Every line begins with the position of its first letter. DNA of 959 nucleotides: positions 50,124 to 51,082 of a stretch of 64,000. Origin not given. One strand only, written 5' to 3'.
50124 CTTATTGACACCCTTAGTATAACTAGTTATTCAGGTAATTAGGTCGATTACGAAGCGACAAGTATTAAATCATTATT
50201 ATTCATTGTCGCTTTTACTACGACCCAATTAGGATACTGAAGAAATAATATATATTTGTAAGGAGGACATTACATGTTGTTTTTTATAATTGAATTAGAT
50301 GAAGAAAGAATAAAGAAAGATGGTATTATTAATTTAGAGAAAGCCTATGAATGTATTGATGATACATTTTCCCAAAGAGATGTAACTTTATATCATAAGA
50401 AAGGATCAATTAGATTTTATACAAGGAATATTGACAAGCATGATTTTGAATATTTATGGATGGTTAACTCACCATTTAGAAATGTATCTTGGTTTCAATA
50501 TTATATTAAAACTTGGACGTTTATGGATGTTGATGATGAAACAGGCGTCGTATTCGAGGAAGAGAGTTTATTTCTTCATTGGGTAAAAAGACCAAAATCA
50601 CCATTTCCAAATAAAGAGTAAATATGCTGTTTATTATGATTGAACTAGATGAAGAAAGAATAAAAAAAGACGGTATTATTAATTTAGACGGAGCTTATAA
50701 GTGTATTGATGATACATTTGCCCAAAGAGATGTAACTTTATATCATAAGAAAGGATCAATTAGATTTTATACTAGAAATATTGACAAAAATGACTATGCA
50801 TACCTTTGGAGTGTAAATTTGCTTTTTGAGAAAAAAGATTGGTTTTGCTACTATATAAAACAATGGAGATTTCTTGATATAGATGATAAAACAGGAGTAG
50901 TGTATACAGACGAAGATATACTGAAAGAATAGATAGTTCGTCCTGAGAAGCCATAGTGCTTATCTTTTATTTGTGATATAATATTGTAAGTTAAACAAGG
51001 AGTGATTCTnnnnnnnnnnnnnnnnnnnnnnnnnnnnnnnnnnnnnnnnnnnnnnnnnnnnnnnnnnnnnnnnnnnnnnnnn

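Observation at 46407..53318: Divergent cluster of ~13 small uncharacterised proteins with three internal paralog families: possible novel system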

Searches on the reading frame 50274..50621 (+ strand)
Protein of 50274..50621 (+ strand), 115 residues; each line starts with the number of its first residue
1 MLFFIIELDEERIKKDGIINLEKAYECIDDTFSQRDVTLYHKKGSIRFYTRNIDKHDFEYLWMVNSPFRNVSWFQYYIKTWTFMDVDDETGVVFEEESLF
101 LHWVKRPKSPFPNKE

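Call 3: search_protein_families(library=pfam, proteins=[window:50274-50621:+], max_evalue=1)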
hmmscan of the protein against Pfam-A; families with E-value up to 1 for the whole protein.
window:50274-50621:+ (115 aa): 0 families

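Call 9: search_protein_families(library=phrogs, proteins=[window:50274-50621:+], max_evalue=0.1)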
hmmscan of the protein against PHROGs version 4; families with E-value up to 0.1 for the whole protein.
window:50274-50621:+ (115 aa): 0 families

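Call 10: search_protein_families(library=ncbifam, proteins=[window:50274-50621:+], max_evalue=0.1)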
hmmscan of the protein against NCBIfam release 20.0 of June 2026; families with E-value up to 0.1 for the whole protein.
window:50274-50621:+ (115 aa): 0 families

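Call 27: find_homologous_proteins(query=window:50274-50621:+, max_evalue=0.001)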
Query window:50274-50621:+ (115 aa): 82 proteins with E <= 0.001 among 85 candidates.
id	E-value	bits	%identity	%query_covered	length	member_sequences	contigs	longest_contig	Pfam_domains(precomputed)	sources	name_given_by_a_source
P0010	2.6e-72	258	97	100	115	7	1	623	-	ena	-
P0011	1.7e-62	227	87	99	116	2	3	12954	-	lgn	-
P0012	1.7e-60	220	86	96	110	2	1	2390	-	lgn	-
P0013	4.0e-59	216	81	98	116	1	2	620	-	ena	-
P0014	6.0e-56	206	80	96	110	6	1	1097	-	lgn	-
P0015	2.6e-52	194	76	96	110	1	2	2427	-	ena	-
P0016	3.3e-52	193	74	96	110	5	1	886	-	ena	-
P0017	6.9e-52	192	74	97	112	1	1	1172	-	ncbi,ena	-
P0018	2.2e-51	191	73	96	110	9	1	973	-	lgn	-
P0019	2.5e-51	191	74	96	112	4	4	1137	-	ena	-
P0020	3.8e-51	190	75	96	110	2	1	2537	-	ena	-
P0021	1.6e-50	188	74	96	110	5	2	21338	-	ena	-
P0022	1.8e-50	188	75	96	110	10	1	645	-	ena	-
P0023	2.3e-50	187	75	96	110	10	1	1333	-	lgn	-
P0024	9.1e-50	186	73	94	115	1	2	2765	-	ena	-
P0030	5.9e-48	180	69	96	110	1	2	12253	-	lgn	-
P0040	1.7e-45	172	69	96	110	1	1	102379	-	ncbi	-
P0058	2.9e-41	158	64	96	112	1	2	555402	-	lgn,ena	-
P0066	5.4e-38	148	59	96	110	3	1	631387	-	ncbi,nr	ncbi:MAG: hypothetical protein NC433_01785 [Clostridiales bacterium]|nr:hypothetical protein [Clostr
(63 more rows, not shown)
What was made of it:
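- B is very highly conserved (call 27).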

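Call 29: find_encoding_contigs(protein=P0066, flank=10000, max_places=3)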
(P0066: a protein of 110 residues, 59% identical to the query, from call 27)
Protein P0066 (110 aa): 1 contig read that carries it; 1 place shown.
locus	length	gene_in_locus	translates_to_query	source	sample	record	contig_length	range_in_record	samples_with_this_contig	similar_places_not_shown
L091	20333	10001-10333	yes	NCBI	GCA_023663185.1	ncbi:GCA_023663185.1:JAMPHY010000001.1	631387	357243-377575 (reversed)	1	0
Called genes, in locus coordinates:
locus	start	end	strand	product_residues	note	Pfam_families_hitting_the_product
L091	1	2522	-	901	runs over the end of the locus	-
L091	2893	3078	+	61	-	-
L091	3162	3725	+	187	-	PF08238:Sel1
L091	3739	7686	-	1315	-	PF24883:NPHP3_N (weak)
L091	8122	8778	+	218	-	PF23310:TPR_27 (faint), PF08238:Sel1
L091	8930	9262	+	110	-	-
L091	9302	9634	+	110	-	-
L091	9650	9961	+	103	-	-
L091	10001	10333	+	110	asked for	-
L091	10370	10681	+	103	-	-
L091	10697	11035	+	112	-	-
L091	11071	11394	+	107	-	-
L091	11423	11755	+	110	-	-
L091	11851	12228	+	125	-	PF03965:Penicillinase_R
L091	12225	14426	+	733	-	PF05569:Peptidase_M56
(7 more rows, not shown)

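Call 40: find_related_loci(query=A2, collection=viral_contigs, flank=10000)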
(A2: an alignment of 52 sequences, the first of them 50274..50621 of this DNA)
Query A2 (115 aa) in viral_contigs; peptide patterns used: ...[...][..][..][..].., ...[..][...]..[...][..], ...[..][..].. (x = any residue, [..] = any of these).
461 stretches matched a pattern, but none encodes a relative of the query by tblastn (E <= 1e-3).

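Call 41: predict_structure(alignment_id=A2)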
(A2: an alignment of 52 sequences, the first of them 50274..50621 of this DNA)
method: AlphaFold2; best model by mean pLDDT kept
length: 115 residues; sequences in the alignment: 52
mean_pLDDT: 90.2   pTM: 0.82
mean pLDDT of the five models: 90.2, 88.0, 87.8, 87.6, 84.0
residues with pLDDT >= 90: 82; 70-90: 26; 50-70: 6; < 50: 1
segments of 3 or more residues with pLDDT < 50: none
pLDDT, mean of each block of 10 residues (from residue 1): 95 96 95 87 94 71 91 97 91 91 92 73
secondary structure, 60 per line:
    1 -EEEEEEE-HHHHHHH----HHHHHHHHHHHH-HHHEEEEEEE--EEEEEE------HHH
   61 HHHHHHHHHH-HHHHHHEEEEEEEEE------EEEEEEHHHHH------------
elements in order: E2-8 H10-16 H21-32 E37-43 E46-51 H58-70 H72-77 E78-86 E93-98 H99-103
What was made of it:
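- On VapW (inactivated VapD homolog, antitoxin): AF2 pLDDT 90 (call 41).
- The AF2 model has pLDDT 90 (call 41).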

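Call 43: find_related_loci(query=A2, collection=metagenome_contigs, flank=10000)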
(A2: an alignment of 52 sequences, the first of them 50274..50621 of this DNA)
Query A2 (115 aa) in metagenome_contigs; peptide patterns used: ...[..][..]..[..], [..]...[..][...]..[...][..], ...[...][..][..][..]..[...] (x = any residue, [..] = any of these).
600 stretches matched a pattern (row limit reached: there are more); 8 encode a relative of the query (tblastn E <= 1e-3); 8 distinct loci.
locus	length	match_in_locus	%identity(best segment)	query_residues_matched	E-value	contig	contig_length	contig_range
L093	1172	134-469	74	1-112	1e-59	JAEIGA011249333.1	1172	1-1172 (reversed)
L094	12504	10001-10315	72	1-105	7e-52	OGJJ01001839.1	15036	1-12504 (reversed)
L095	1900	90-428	56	1-115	3e-42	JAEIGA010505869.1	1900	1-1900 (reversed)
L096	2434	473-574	62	72-105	3e-11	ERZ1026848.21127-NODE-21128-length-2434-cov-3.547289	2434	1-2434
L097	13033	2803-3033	35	6-85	5e-7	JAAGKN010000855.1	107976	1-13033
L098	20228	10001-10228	30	1-76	2e-6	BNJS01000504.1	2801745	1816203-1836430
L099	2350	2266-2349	50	63-90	4e-6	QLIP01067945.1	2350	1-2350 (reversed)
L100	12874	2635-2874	28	6-88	1e-5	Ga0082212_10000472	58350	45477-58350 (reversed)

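Call 44: fold_search(model_id=the predicted structure, library=pdb)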
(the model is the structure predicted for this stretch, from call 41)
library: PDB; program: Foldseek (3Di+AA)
matches with E <= 10: 776; with E <= 0.001: 2
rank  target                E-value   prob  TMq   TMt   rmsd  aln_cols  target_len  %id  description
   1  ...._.                3.3e-04  1.00  0.64  0.66   3.5       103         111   24  Crystal structure of the C. jejuni VapD-VapW toxin-antitoxin complex (released 2025-02-12)
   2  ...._D                5.2e-04  1.00  0.64  0.66   3.4       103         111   23  Crystal structure of the C. jejuni VapD-VapW toxin-antitoxin complex (released 2025-02-12)
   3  6zn8_A                2.2e-03  1.00  0.59  0.73   3.3        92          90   13  Crystal structure of the H. influenzae VapXD toxin-antitoxin complex (released 2020-11-04)
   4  6zn8_B                4.5e-03  1.00  0.57  0.70   3.6        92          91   13  Crystal structure of the H. influenzae VapXD toxin-antitoxin complex (released 2020-11-04)
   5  3ui3_A                1.3e-02  1.00  0.57  0.47   3.1        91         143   16  Structural and Biochemical Characterization of HP0315 from Helicobacter pylori as a VapD Protein with an Endoribonucle (released 2012-02-08)
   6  3ui3_B                2.9e-02  1.00  0.58  0.64   3.0        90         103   14  Structural and Biochemical Characterization of HP0315 from Helicobacter pylori as a VapD Protein with an Endoribonucle (released 2012-02-08)
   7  7yz9_A                4.2e-02  0.91  0.48  0.33   8.0       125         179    7  Structure of catalytic domain of Rv1625c bound to nanobody NB4 (released 2022-08-31)
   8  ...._A                5.1e-02  0.97  0.52  0.55   3.6        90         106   12  Crystal structure of the C. jejuni VapD-VapW toxin-antitoxin complex (released 2025-02-12)
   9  6agb_H                5.8e-02  0.51  0.35  0.32  12.0       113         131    9  Cryo-EM structure of yeast Ribonuclease P (released 2018-10-17)
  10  5d0g_A                7.0e-02  0.95  0.50  0.37   5.3       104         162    7  Crystal structure of triple mutant (KDA to EGY) of adenylyl cyclase Ma1120 from Mycobacterium avium in complex with GT (released 2016-08-10)
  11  9bcv_B                7.9e-02  0.75  0.44  0.27   8.1       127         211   12  Cyclase domain of GC-A bound to ANP (released 2024-11-27)
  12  4wpa_B                8.5e-02  0.84  0.43  0.34   5.7       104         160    7  Crystal structure of Adenylyl cyclase Ma1120 from Mycobacterium Avium bound to Pyrophosphate and Calcium (released 2015-09-02)
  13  1x8d_A                9.0e-02  0.28  0.29  0.31   9.4       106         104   15  Crystal structure of E. coli YiiL protein containing L-rhamnose (released 2005-05-17)
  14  2qv6_C                9.6e-02  0.51  0.27  0.17   5.7        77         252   10  GTP cyclohydrolase III from M. jannaschii (MJ0145) complexed with GTP and metal ions (released 2008-01-15)
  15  2qv6_B                1.1e-01  0.47  0.27  0.17   5.7        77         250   10  GTP cyclohydrolase III from M. jannaschii (MJ0145) complexed with GTP and metal ions (released 2008-01-15)
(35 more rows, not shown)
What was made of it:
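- On VapW (inactivated VapD homolog, antitoxin): Foldseek hits: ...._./D E 3e-4, TM 0.64-0.66; VapD 6zn8 and 3ui3 TM 0.57-0.73 (call 44)
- The top Foldseek hits are VapW and then VapD (call 44).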

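Call 46: search_solved_structures(query=A2, max_evalue=10, show_alignments=3)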
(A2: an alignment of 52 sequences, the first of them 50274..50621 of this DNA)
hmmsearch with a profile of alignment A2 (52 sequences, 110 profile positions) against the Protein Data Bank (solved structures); distinct sequences matched with E-value up to 10: 1.
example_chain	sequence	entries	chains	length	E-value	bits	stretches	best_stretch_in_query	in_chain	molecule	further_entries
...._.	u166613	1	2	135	1.5e-07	34.6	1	6-92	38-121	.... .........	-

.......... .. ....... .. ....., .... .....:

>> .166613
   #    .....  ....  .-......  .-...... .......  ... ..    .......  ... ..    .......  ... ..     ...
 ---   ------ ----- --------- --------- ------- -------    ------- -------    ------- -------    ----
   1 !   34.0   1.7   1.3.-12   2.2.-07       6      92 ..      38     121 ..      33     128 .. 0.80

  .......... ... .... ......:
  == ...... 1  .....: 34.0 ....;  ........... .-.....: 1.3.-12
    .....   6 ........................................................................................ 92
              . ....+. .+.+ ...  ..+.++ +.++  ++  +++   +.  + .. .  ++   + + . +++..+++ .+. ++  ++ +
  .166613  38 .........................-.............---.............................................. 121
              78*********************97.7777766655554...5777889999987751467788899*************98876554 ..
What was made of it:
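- On VapW (inactivated VapD homolog, antitoxin): The 52-sequence profile matches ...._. '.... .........' at E 1.5e-7 (call 46).
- The profile matches the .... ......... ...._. at E 1.5e-7 (call 46).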

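Call 59: find_encoding_contigs(protein=P0021, flank=8000, max_places=2)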
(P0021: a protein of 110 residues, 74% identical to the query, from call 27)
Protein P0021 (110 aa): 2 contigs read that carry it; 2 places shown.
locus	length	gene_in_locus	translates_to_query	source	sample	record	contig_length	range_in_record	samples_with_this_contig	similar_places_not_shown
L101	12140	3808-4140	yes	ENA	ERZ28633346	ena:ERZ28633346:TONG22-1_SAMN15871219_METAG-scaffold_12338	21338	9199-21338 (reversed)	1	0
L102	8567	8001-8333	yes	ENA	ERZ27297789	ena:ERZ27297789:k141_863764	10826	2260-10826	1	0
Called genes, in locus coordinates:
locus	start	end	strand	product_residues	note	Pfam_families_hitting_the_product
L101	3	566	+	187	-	?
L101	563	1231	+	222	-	PF21982:RecX_HTH1 (faint), PF02631:RecX_HTH2, PF21981:RecX_HTH3 (weak)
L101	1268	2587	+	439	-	PF00919:UPF0004, PF04055:Radical_SAM, PF18693:TRAM_2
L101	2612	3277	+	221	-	PF08668:HDOD (weak), PF01966:HD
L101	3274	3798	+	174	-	PF01066:CDP-OH_P_transf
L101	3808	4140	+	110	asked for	-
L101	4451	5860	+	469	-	PF01406:tRNA-synt_1e, PF09334:tRNA-synt_1g (faint), PF09190:DALR_2 (weak), PF23493:CysS_C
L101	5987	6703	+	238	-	PF00376:MerR, PF13411:MerR_1, PF09278:MerR-DNA-bind (weak), PF07739:TipAS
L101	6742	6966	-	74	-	-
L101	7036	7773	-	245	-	PF01416:PseudoU_synth_1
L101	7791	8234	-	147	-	PF00583:Acetyltransf_1 (weak), PF13302:Acetyltransf_3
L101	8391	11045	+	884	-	PF02739:5_3_exonuc_N, PF01367:5_3_exonuc, PF22619:DNA_polI_exo1 (weak), PF00476:DNA_pol_A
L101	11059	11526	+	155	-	PF13302:Acetyltransf_3 (weak), PF13673:Acetyltransf_10, PF00583:Acetyltransf_1, PF13508:Acetyltransf_7, PF08445:FR47 (weak)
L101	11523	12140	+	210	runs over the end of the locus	PF01725:Ham1p_like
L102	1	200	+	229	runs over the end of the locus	PF00072:Response_reg, PF00486:Trans_reg_C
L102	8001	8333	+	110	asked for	-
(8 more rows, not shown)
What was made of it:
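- In some genomes B is a single gene inside recA-recX-miaB-HD-pgsA-[B]-cysS (call 59).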

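Call 60: find_encoding_contigs(protein=P0030, flank=8000, max_places=2)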
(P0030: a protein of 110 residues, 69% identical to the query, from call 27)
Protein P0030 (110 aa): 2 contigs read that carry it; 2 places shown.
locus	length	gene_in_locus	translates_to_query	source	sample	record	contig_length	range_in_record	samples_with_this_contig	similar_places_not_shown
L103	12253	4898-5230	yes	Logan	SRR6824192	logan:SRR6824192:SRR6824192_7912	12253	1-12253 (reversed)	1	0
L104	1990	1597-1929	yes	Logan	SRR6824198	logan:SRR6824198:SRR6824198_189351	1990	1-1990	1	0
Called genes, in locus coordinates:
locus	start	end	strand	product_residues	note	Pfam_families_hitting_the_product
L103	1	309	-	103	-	?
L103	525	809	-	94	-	PF05402:PqqD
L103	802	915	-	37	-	-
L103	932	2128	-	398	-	PF04055:Radical_SAM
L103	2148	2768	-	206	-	PF02702:KdpD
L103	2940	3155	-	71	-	-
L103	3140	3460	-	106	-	-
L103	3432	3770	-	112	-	-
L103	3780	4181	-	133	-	-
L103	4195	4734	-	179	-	-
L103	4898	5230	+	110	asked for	-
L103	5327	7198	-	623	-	-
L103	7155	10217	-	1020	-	PF00158:Sigma54_activat (faint), PF00910:RNA_helicase (faint), PF14532:Sigma54_activ_2 (faint), PF17866:AAA_lid_6, PF00004:AAA, PF17866:AAA_lid_6, PF00004:AAA, PF17866:AAA_lid_6, +18 more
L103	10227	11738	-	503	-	PF00012:HSP70, PF06723:MreB_Mbl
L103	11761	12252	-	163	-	?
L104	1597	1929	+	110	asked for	-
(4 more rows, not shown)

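Call 66: search_protein_families(library=padloc, proteins=[window:50274-50621:+], max_evalue=0.1)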
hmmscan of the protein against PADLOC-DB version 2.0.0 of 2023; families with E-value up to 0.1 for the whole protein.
window:50274-50621:+ (115 aa): 0 families

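Call 82: find_encoding_contigs(protein=P0058, flank=5000, max_places=2)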
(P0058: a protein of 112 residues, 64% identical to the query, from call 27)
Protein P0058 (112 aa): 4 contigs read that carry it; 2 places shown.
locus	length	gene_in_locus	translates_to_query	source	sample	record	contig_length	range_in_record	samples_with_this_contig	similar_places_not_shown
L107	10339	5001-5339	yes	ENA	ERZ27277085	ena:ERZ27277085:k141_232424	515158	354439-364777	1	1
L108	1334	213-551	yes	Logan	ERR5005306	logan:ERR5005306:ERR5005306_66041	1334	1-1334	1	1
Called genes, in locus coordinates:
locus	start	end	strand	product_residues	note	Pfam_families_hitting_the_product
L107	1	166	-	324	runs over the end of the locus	PF00056:Ldh_1_N, PF02866:Ldh_1_C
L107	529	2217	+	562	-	PF00015:MCPsignal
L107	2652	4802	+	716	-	-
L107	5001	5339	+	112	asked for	-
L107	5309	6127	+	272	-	-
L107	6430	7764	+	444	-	PF01041:DegT_DnrJ_EryC1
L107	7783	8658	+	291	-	PF01118:Semialdhyde_dh (weak), PF09290:AcetDehyd-dimer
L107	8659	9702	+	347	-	PF00682:HMGL-like, PF07836:DmpG_comm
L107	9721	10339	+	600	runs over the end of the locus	PF02776:TPP_enzyme_N, PF00205:TPP_enzyme_M, PF02775:TPP_enzyme_C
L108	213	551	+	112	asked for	-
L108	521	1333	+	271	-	?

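Call 83: find_encoding_contigs(protein=P0040, flank=5000, max_places=2)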
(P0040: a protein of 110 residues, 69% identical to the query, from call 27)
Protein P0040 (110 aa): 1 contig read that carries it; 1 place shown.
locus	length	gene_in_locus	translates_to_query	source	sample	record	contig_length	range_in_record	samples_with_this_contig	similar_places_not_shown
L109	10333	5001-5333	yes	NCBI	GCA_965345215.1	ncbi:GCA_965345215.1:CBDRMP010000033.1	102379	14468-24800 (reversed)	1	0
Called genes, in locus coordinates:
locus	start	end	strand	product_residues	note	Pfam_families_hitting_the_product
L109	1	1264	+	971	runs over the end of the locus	PF07728:AAA_5 (weak)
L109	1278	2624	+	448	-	PF10117:McrBC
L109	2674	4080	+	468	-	PF01554:MatE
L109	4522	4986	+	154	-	PF03747:ADP_ribosyl_GH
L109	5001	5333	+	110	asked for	-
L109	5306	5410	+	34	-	-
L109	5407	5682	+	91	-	-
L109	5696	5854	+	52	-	-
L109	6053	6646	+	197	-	PF13338:AbiEi_4 (weak)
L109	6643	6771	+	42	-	-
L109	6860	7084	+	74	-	PF08843:AbiEii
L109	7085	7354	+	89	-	-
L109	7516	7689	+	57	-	-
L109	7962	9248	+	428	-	PF02463:SMC_N (weak), PF13175:AAA_15, PF13304:AAA_21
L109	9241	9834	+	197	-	-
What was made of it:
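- B relatives also sit in defence islands (calls 29, 83).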

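Call 85: search_protein_families(library=pfam, proteins=[L107:5309-6127:+, L107:2652-4802:+, L109:4522-4986:+, L109:5407-5682:+], max_evalue=0.05)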
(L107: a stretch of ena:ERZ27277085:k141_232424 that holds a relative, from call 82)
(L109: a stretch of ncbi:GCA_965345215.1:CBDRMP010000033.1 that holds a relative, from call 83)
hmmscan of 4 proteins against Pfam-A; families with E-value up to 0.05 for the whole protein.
L107:5309-6127:+ (272 aa): 1 family
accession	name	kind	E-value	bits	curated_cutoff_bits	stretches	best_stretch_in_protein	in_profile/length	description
PF20891.2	DUF6844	-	0.0051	17.4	27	0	17-65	14-63/97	Domain of unknown function (DUF6844)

L107:2652-4802:+ (716 aa): 7 families
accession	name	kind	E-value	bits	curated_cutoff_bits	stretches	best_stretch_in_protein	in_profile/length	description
PF12762.13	DDE_Tnp_IS1595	-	9.6e-05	22.9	27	0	162-262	2-90/153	ISXO2-like transposase domain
PF03811.18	Zn_ribbon_InsA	-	0.0008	19.5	26.1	1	59-87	5-34/35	InsA N-terminal domain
PF14354.12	Lar_restr_allev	-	0.0049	17.5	28.6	1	61-104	5-49/58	Restriction alleviation protein Lar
PF05129.18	Zn_ribbon_Elf1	-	0.0066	17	29.8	1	61-107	24-72/79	Transcription elongation factor Elf1 like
PF09723.15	Zn_ribbon_8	-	0.0071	16.8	34.4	0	81-97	5-21/41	Zinc ribbon domain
PF23451.1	Zn_ribbon_PaaD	-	0.035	14.2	27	0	59-94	14-52/53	PaaD zinc beta ribbon domain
PF12760.12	Zn_ribbon_IS1595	-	0.039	14.4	25.4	0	61-90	20-46/46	Transposase zinc-ribbon domain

L109:4522-4986:+ (154 aa): 1 family
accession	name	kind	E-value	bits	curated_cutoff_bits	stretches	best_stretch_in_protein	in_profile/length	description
PF03747.19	ADP_ribosyl_GH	-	2.4e-33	116.5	26.2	1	1-138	127-287/287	ADP-ribosylglycohydrolase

L109:5407-5682:+ (91 aa): 1 family
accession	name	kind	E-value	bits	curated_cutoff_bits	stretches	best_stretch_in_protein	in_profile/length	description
PF21982.2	RecX_HTH1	-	0.023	15.1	26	0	9-28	17-36/40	RecX, first three-helix domain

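Call 92: search_dna_similar(query=window:50274-50621:+, collection=plasmids, mode=protein, max_evalue=0.001, max_rows=15)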
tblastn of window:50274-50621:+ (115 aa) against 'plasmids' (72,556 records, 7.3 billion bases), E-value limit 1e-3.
No match.

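Call 96: search_dna_similar(query=window:50274-50621:+, collection=phages, mode=protein, max_evalue=0.01, max_rows=10)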
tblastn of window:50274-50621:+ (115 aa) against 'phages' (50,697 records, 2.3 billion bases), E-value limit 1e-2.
No match.

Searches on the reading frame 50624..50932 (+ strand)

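Call 3: search_protein_families(library=pfam, proteins=[window:50624-50932:+], max_evalue=1)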
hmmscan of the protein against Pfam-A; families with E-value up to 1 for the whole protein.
window:50624-50932:+ (102 aa): 1 family
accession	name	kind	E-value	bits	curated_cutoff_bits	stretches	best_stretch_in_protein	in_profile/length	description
PF19816.4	DUF6299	-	0.14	12.4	26.8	1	11-31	11-31/114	Family of unknown function (DUF6299)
